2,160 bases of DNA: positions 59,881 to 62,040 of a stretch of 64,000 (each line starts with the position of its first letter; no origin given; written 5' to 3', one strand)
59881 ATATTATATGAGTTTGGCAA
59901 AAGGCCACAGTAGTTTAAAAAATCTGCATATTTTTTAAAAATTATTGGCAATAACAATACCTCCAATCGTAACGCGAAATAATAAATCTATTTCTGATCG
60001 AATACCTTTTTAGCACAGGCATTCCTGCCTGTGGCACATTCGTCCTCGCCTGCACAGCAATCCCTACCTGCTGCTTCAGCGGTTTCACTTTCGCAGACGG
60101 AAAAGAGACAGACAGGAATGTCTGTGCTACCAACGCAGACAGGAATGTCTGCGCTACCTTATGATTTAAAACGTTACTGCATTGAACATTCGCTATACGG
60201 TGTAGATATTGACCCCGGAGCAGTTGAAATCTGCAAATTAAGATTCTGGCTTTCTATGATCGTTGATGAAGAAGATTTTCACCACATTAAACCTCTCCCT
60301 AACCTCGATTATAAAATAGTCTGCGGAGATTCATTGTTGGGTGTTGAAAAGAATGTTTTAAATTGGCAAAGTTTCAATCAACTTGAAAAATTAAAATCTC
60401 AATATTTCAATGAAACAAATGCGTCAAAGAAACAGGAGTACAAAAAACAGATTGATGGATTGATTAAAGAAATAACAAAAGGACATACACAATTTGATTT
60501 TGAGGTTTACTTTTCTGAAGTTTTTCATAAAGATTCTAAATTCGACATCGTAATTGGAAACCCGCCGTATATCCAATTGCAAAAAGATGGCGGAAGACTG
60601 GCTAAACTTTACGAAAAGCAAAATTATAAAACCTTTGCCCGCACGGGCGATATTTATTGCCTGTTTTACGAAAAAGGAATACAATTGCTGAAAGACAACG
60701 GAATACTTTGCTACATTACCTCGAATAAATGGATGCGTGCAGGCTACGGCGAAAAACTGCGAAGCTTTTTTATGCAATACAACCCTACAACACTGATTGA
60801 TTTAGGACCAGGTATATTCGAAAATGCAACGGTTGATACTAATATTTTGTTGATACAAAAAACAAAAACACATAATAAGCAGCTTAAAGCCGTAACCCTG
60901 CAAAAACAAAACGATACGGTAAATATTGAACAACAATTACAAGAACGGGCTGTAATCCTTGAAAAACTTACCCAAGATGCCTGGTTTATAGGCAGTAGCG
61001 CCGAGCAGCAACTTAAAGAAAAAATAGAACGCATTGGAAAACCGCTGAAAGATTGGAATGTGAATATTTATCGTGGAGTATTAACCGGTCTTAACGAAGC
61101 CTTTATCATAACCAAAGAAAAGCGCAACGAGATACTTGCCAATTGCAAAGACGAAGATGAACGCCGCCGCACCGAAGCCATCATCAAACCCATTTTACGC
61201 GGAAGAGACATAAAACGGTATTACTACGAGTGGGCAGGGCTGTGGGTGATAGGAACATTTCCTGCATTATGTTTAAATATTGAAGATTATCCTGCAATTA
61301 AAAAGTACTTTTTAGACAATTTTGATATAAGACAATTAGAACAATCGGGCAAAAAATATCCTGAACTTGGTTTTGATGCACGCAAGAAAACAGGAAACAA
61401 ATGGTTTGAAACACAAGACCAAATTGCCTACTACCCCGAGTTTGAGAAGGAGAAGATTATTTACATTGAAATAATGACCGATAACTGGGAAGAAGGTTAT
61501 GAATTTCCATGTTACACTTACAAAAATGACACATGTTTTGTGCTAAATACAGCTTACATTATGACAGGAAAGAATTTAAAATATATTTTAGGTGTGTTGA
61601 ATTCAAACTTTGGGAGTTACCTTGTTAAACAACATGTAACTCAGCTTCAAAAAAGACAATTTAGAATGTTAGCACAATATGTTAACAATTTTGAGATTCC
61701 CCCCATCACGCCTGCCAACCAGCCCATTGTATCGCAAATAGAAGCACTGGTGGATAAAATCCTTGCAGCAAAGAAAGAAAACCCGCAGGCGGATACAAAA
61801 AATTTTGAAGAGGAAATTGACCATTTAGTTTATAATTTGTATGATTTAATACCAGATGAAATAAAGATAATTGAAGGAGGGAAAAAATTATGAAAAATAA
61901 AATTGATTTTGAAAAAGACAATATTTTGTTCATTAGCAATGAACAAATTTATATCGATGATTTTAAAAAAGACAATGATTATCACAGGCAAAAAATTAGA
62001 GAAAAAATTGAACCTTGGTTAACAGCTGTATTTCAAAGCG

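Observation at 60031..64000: Translationally coupled methyltransferase - SIR2 - HerA operon at the window edge: a SIR2-HerA type defence module with an unusual MTase partner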

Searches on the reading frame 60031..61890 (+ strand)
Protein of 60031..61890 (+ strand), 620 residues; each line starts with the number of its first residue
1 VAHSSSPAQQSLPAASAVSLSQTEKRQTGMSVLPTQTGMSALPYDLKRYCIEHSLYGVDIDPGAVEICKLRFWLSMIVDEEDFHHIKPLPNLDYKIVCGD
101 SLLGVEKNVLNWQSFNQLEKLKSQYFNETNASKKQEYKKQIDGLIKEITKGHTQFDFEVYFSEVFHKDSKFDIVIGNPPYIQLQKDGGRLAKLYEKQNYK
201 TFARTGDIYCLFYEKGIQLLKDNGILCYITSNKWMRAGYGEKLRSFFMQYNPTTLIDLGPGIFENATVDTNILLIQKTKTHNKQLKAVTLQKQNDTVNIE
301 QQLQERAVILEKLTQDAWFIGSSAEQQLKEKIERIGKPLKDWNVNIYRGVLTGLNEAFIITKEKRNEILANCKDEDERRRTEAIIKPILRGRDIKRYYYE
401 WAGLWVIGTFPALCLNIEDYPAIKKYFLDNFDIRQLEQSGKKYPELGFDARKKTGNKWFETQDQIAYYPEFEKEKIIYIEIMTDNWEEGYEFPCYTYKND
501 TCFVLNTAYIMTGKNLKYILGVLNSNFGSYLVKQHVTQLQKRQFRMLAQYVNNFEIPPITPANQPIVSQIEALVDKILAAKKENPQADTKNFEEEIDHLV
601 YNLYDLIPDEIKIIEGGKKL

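Call 6: search_protein_families(library=pfam, proteins=[window:60031-61890:+], max_evalue=0.01)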
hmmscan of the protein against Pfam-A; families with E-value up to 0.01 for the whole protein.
window:60031-61890:+ (620 aa): 3 families
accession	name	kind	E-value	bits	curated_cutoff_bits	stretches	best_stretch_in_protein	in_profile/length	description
PF07669.17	Eco57I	-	4.5e-45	154.2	25.3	1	54-258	2-165/171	Eco57I restriction-modification methylase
PF02384.22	N6_Mtase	-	7e-10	39.1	20.4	1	160-306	115-263/311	N-6 DNA Methylase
PF12950.13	TaqI_C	-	4.7e-08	33.7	26.5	1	386-553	1-115/118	TaqI-like C-terminal specificity domain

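Call 7: search_protein_families(library=padloc, proteins=[window:60031-61890:+], max_evalue=0.01)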
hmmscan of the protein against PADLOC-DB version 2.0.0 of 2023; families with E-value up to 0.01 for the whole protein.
window:60031-61890:+ (620 aa): 53 families (the best 25 are shown)
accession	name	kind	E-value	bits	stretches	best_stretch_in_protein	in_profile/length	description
PDLC03596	REase_MTase_IIG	-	2.2e-198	659.8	1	43-618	580-1146/1148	Type IIG restriction enzyme-methyltransferase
PDLC03612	REase_MTase_IIG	-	4e-111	371.1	2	117-617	755-1246/1247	Type IIG restriction enzyme-methyltransferase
PDLC03601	REase_MTase_IIG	-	7.4e-80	267.1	2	117-608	601-1099/1110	Type IIG restriction enzyme-methyltransferase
PDLC03609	REase_MTase_IIG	-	1.1e-52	177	2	149-557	537-929/1066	Type IIG restriction enzyme-methyltransferase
PDLC03604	REase_MTase_IIG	-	2.6e-42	142.9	1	40-606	436-996/1011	Type IIG restriction enzyme-methyltransferase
PDLC03313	MTase_II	-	1.5e-30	104.3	1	166-615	140-560/563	Type II methyltransferase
PDLC02643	DrmMI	-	1e-26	91.2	2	46-107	666-721/1347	DrmMI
PDLC03629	REase_MTase_IIG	-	3.5e-26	89.3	1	50-398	487-813/1182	Type IIG restriction enzyme-methyltransferase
PDLC03335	MTase_II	-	3.8e-21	73.4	1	133-557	150-572/607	Type II methyltransferase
PDLC03348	MTase_II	-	6.7e-21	72.5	2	168-403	344-560/727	Type II methyltransferase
PDLC02529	PglX|PglXI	-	1.9e-19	66.9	1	54-288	272-479/1189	PglX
PDLC02521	PglX|PglXI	-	3.2e-19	66.4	1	47-398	344-718/1174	PglX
PDLC03226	MTase_II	-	3.6e-19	66.8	2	163-294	119-252/579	Type II methyltransferase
PDLC03267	MTase_II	-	4.4e-18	63.5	1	125-366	67-310/539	Type II methyltransferase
PDLC02638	DrmMI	-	7.8e-18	62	2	47-141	666-759/935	DrmMI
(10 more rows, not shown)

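Call 64: find_homologous_proteins(query=window:60157-61890:+, max_evalue=1e-20)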
Query window:60157-61890:+ (578 aa): 5869 proteins with E <= 1e-20 among 8000 candidates; the best 120 are listed.
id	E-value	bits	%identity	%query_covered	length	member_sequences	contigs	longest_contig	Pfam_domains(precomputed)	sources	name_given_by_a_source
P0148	0.0e+0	1335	100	100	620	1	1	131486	PF02384.23,PF07669.18,PF12950.14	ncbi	ncbi:MAG: Eco57I restriction-modification methylase domain-containing protein [Verrucomicrobiia bact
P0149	5.8e-278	941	73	100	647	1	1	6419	PF02384.23,PF07669.18,PF12950.14,PF14642.11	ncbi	-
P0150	3.9e-253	859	68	99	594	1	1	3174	PF02384.23,PF07669.18,PF12950.14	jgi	-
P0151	2.8e-244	830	66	98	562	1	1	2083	PF02384.23,PF07669.18,PF12950.14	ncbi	ncbi:MAG: TaqI-like C-terminal specificity domain-containing protein, partial [Candidatus Hydrotherm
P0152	2.1e-235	801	63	99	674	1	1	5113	PF02384.23,PF07669.18,PF12950.14,PF01170.25,PF20473.5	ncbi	ncbi:MAG: TaqI-like C-terminal specificity domain-containing protein [Desulfobacterales bacterium]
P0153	2.5e-207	708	57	99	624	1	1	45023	PF02384.23,PF07669.18,PF12950.14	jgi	jgi:hypothetical protein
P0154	9.4e-204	696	57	99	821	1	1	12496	PF02384.23,PF07669.18,PF12950.14,PF01170.25,PF20473.5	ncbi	ncbi:MAG: TaqI-like C-terminal specificity domain-containing protein, partial [Bacteroidales bacteri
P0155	3.1e-201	688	65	85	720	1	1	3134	PF07669.18,PF12950.14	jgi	-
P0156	5.9e-199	681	57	99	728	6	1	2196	PF02384.23,PF07669.18,PF12950.14,PF20473.5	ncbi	ncbi:MAG: TaqI-like C-terminal specificity domain-containing protein, partial [Dysgonamonadaceae bac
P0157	1.3e-197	676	69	77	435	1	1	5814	PF07669.18,PF12950.14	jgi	-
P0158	4.3e-197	674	56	97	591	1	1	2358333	PF02384.23,PF07669.18,PF12950.14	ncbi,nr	ncbi:Eco57I restriction-modification methylase domain-containing protein [Deferribacteraceae bacteri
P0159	7.8e-197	674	56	100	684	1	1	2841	PF02384.23,PF07669.18,PF12950.14,PF20473.5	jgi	jgi:type II restriction/modification system DNA methylase subunit YeeA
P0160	1.0e-196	673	63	85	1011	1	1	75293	PF25120.2,PF07669.18,PF12950.14,PF20473.5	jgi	-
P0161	3.9e-195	668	56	99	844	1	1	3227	PF02384.23,PF07669.18,PF12950.14,PF20473.5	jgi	jgi:type I restriction-modification system DNA methylase subunit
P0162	1.3e-194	666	55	99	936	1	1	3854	PF02384.23,PF07669.18,PF12950.14,PF20473.5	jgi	-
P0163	2.1e-193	662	64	82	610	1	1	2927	PF02384.23,PF07669.18,PF12950.14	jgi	jgi:hypothetical protein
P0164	2.4e-193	662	67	78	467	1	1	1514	PF02384.23,PF07669.18,PF12950.14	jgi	jgi:type I restriction-modification system DNA methylase subunit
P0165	2.4e-192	659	55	99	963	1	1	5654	PF02384.23,PF07669.18,PF12950.14,PF20473.5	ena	-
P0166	1.6e-191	656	65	80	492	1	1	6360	PF07669.18,PF12950.14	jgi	jgi:hypothetical protein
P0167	5.6e-191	654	57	94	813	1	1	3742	PF02384.23,PF07669.18,PF12950.14,PF20473.5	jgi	jgi:Eco57I restriction endonuclease.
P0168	2.2e-188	646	55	97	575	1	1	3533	PF07669.18,PF12950.14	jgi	-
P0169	5.0e-185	635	57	93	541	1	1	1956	PF02384.23,PF07669.18,PF12950.14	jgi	-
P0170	5.4e-185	634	59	89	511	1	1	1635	PF02384.23,PF07669.18,PF12950.14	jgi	-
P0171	1.1e-183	630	53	99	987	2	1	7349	PF02384.23,PF07669.18,PF12950.14,PF20473.5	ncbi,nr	ncbi:MAG: N-6 DNA methylase, partial [Chloroflexales bacterium]|nr:N-6 DNA methylase [Chloroflexales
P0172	1.5e-183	630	65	77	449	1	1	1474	PF07669.18,PF12950.14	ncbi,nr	ncbi:MAG TPA: TaqI-like C-terminal specificity domain-containing protein, partial [Candidatus Pacear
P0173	1.0e-182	627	54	99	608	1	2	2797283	PF02384.23,PF07669.18,PF12950.14,PF20473.5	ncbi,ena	-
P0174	3.0e-182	625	64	78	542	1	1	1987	PF02384.23,PF07669.18,PF12950.14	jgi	-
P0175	2.0e-181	623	61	80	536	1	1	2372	PF02384.23,PF07669.18,PF12950.14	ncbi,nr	ncbi:MAG: Eco57I restriction-modification methylase domain-containing protein, partial [Chitinophaga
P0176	3.1e-181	622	52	99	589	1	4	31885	PF02384.23,PF07669.18,PF12950.14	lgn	-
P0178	3.4e-180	619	52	99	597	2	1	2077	PF02384.23,PF07669.18,PF12950.14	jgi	jgi:hypothetical protein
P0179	1.6e-177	610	50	99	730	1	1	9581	PF02384.23,PF07669.18,PF12950.14,PF01170.25,PF20473.5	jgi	jgi:hypothetical protein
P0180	1.6e-175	603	52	99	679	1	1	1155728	PF02384.23,PF07669.18,PF12950.14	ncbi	-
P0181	1.0e-174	600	52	97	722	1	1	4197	PF02384.23,PF07669.18,PF12950.14,PF01170.25,PF20473.5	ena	-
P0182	1.1e-173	597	50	99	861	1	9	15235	PF02384.23,PF07669.18,PF12950.14,PF20473.5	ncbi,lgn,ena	-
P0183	1.1e-173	597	50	99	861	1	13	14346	PF02384.23,PF07669.18,PF12950.14,PF20473.5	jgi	-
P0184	5.6e-173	595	52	99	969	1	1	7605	PF02384.23,PF07669.18,PF12950.14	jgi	jgi:hypothetical protein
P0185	8.0e-173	594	52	97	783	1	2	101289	PF02384.23,PF07669.18,PF12950.14,PF20473.5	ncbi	-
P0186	8.7e-173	594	52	99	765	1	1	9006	PF02384.23,PF07669.18,PF12950.14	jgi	-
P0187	9.0e-173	594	49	100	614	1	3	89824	PF02384.23,PF07669.18,PF12950.14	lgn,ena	-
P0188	1.6e-172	593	52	99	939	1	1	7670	PF02384.23,PF07669.18,PF12950.14,PF20473.5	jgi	jgi:hypothetical protein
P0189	3.8e-171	589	55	85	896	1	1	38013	PF25120.2,PF02384.23,PF07669.18,PF12950.14,PF20473.5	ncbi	-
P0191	5.1e-170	585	53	99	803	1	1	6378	PF02384.23,PF07669.18,PF12950.14,PF20473.5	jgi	jgi:hypothetical protein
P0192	1.9e-169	583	50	99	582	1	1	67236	PF07669.18,PF12950.14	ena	-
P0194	2.2e-168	580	51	99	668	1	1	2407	PF02384.23,PF07669.18,PF12950.14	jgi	jgi:hypothetical protein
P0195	2.5e-168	579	60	79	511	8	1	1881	PF07669.18,PF12950.14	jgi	-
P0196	8.6e-168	578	56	75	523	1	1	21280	PF07669.18,PF12950.14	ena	-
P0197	2.1e-166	573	51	99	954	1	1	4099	PF02384.23,PF07669.18,PF12950.14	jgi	-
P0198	6.3e-166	571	60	77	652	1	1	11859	PF02384.23,PF07669.18,PF12950.14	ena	-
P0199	2.4e-165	570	49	99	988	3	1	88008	PF02384.23,PF07669.18,PF12950.14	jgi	jgi:hypothetical protein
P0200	3.6e-165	569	49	99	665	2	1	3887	PF02384.23,PF07669.18,PF12950.14,PF01170.25,PF20473.5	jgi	-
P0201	1.8e-164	567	50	100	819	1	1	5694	PF02384.23,PF07669.18,PF12950.14,PF01170.25,PF20473.5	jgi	-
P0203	8.3e-164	564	50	99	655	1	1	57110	PF02384.23,PF07669.18,PF12950.14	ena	-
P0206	6.0e-163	562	49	98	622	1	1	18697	PF07669.18,PF12950.14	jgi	jgi:hypothetical protein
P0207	1.5e-162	560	50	99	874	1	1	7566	PF02384.23,PF07669.18,PF12950.14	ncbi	-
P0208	6.8e-162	558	49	99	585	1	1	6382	PF02384.23,PF07669.18,PF12950.14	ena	-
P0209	3.5e-161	556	49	99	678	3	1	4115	PF02384.23,PF07669.18,PF12950.14,PF20473.5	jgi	-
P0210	7.6e-161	555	54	79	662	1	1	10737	PF02384.23,PF07669.18,PF12950.14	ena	-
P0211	1.0e-160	554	48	99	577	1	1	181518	PF07669.18,PF12950.14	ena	-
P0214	2.5e-159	550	47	99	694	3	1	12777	PF02384.23,PF07669.18,PF12950.14,PF20473.5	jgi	-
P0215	2.9e-159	550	49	98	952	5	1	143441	PF02384.23,PF07669.18,PF12950.14,PF20473.5,PF01797.22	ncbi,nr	ncbi:MAG: TaqI-like C-terminal specificity domain-containing protein, partial [Ignavibacteria bacter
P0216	6.6e-159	548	49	99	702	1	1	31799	PF07669.18,PF12950.14,PF20473.5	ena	-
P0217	2.1e-158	547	48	99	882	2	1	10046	PF02384.23,PF07669.18,PF12950.14,PF20473.5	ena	-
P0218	5.9e-158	545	58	77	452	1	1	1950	PF02384.23,PF07669.18,PF12950.14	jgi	jgi:hypothetical protein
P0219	2.6e-157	543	55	83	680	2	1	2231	PF07669.18,PF12950.14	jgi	-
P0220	1.1e-156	541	48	99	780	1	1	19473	PF02384.23,PF07669.18,PF12950.14,PF20473.5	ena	-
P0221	3.0e-155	536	49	99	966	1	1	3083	PF02384.23,PF07669.18,PF12950.14,PF20473.5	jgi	-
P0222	1.6e-154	534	50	99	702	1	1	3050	PF02384.23,PF07669.18,PF12950.14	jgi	jgi:type II restriction/modification system DNA methylase subunit YeeA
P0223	3.6e-154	533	46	99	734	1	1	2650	PF02384.23,PF07669.18,PF12950.14,PF01170.25,PF20473.5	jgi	-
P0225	1.9e-153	530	58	79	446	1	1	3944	PF02384.23,PF07669.18,PF12950.14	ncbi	ncbi:MAG: Eco57I restriction-modification methylase domain-containing protein, partial [Desulfurella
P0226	5.9e-153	529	49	92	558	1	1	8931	PF07669.18,PF12950.14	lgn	-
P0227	6.7e-153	528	49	99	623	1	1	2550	PF02384.23,PF07669.18,PF12950.14,PF01170.25,PF20473.5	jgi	jgi:hypothetical protein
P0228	7.4e-153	528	50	99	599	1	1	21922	PF02384.23,PF07669.18,PF12950.14,PF20473.5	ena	-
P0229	8.2e-153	528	46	100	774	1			PF02384.23,PF07669.18,PF12950.14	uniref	uniref:Eco57I restriction-modification methylase domain-containing protein n=1 Tax=Desulfonatronospi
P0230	1.0e-152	528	54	80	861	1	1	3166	PF07669.18,PF12950.14,PF20473.5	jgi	jgi:type II restriction/modification system DNA methylase subunit YeeA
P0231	8.9e-152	525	47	97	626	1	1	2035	PF07669.18,PF12950.14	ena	-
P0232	1.4e-151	524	58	75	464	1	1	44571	PF02384.23,PF07669.18,PF12950.14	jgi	-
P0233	1.8e-151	524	49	98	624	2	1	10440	PF02384.23,PF07669.18,PF12950.14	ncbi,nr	ncbi:MAG TPA: Eco57I restriction-modification methylase domain-containing protein, partial [Spirocha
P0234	2.0e-151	524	47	97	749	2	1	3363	PF02384.23,PF07669.18,PF12950.14,PF20473.5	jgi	-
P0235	3.6e-151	523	48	99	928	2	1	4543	PF02384.23,PF07669.18,PF12950.14,PF20473.5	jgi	-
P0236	6.3e-151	522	59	77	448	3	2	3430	PF02384.23,PF07669.18,PF12950.14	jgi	jgi:hypothetical protein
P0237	1.0e-150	521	47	100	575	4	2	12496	PF02384.23,PF07669.18,PF12950.14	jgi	jgi:type II restriction/modification system DNA methylase subunit YeeA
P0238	1.3e-150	521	50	93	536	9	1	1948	PF02384.23,PF07669.18,PF12950.14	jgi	-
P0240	7.8e-150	518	56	76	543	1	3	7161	PF07669.18,PF12950.14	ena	-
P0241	3.1e-149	516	56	79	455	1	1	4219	PF02384.23,PF07669.18,PF12950.14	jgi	-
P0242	3.7e-149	516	45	99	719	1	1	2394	PF02384.23,PF07669.18,PF12950.14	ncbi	-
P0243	6.7e-149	515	58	77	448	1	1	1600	PF02384.23,PF07669.18,PF12950.14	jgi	jgi:type II restriction/modification system DNA methylase subunit YeeA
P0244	1.3e-148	514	65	66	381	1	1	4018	PF12950.14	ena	-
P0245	1.5e-148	514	47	99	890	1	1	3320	PF02384.23,PF07669.18,PF12950.14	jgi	-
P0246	2.9e-148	513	55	76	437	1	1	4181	PF07669.18,PF12950.14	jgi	jgi:hypothetical protein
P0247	5.3e-148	512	52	85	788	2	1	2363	PF02384.23,PF07669.18,PF12950.14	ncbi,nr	ncbi:MAG TPA: TaqI-like C-terminal specificity domain-containing protein, partial [Bacteroidales bac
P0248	5.6e-147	509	57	77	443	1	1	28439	PF02384.23,PF07669.18,PF12950.14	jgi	jgi:methylase of polypeptide subunit release factors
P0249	1.5e-146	508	54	78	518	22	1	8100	PF07669.18,PF12950.14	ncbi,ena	-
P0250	1.6e-146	507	49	91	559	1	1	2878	PF02384.23,PF07669.18,PF12950.14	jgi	jgi:hypothetical protein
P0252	5.5e-146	506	45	99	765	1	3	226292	PF02384.23,PF07669.18,PF12950.14,PF20473.5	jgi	jgi:type II restriction/modification system DNA methylase subunit YeeA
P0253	7.3e-146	505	45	98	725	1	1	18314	PF07669.18,PF12950.14,PF20473.5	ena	-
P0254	1.0e-145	505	54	80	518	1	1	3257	PF07669.18,PF12950.14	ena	-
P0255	1.4e-145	504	45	99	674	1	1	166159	PF02384.23,PF07669.18,PF12950.14,PF01420.26,PF20473.5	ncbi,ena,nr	ncbi:MAG: Eco57I restriction-modification methylase domain-containing protein [Alphaproteobacteria b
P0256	1.4e-145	504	45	99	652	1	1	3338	PF02384.23,PF07669.18,PF12950.14,PF20473.5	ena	-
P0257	2.4e-145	504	46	97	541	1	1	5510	PF07669.18,PF12950.14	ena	-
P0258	3.7e-145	503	44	98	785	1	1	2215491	PF02384.23,PF07669.18,PF12950.14,PF20473.5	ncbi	-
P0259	9.9e-145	502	47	98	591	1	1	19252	PF07669.18,PF12950.14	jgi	jgi:hypothetical protein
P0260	1.6e-144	501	54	83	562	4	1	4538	PF07669.18,PF12950.14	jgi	-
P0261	1.8e-144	501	45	99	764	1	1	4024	PF02384.23,PF07669.18,PF12950.14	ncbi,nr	ncbi:MAG: N-6 DNA methylase, partial [Bacteroidia bacterium]|nr:N-6 DNA methylase [Bacteroidia bacte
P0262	1.9e-144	501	46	98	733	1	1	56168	PF02384.23,PF07669.18,PF12950.14,PF20473.5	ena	-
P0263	2.0e-144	500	57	78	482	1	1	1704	PF02384.23,PF07669.18,PF12950.14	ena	-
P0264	2.3e-144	500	51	80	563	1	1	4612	PF02384.23,PF07669.18,PF12950.14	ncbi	-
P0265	1.8e-143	497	46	99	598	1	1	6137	PF07669.18,PF12950.14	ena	-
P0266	4.7e-143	496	53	84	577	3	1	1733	PF02384.23,PF07669.18,PF12950.14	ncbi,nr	ncbi:MAG TPA: TaqI-like C-terminal specificity domain-containing protein, partial [Candidatus Pacear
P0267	1.3e-142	495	48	99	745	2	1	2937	PF02384.23,PF07669.18,PF12950.14,PF20473.5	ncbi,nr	ncbi:MAG: BREX-1 system adenine-specific DNA-methyltransferase PglX, partial [Candidatus Omnitrophic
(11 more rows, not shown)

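Call 65: find_encoding_contigs(protein=P0158, flank=6000, max_places=1)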
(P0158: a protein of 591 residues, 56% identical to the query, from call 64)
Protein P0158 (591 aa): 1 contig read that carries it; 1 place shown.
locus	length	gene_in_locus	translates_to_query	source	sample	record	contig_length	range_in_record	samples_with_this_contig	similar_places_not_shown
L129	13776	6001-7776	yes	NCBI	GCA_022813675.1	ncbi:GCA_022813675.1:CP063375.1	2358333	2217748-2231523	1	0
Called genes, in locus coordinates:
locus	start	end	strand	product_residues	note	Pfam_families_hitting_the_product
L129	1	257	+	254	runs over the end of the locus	PF01479:S4 (weak), PF00849:PseudoU_synth_2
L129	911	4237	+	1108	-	PF13091:PLDc_2 (weak), PF00004:AAA (faint), PF00270:DEAD (faint), PF04851:ResIII (faint), PF00176:SNF2-rel_dom, PF00271:Helicase_C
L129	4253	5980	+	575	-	PF02384:N6_Mtase (faint)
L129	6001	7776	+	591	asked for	PF07669:Eco57I, PF02384:N6_Mtase, PF12950:TaqI_C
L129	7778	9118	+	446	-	PF13166:AAA_13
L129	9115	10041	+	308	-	PF13166:AAA_13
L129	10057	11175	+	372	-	-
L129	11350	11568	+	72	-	PF02229:PC4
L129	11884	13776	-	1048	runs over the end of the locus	PF13188:PAS_8 (faint), PF12974:Phosphonate-bd (weak), PF08447:PAS_3 (faint), PF00989:PAS, PF13426:PAS_9, PF00990:GGDEF, PF00563:EAL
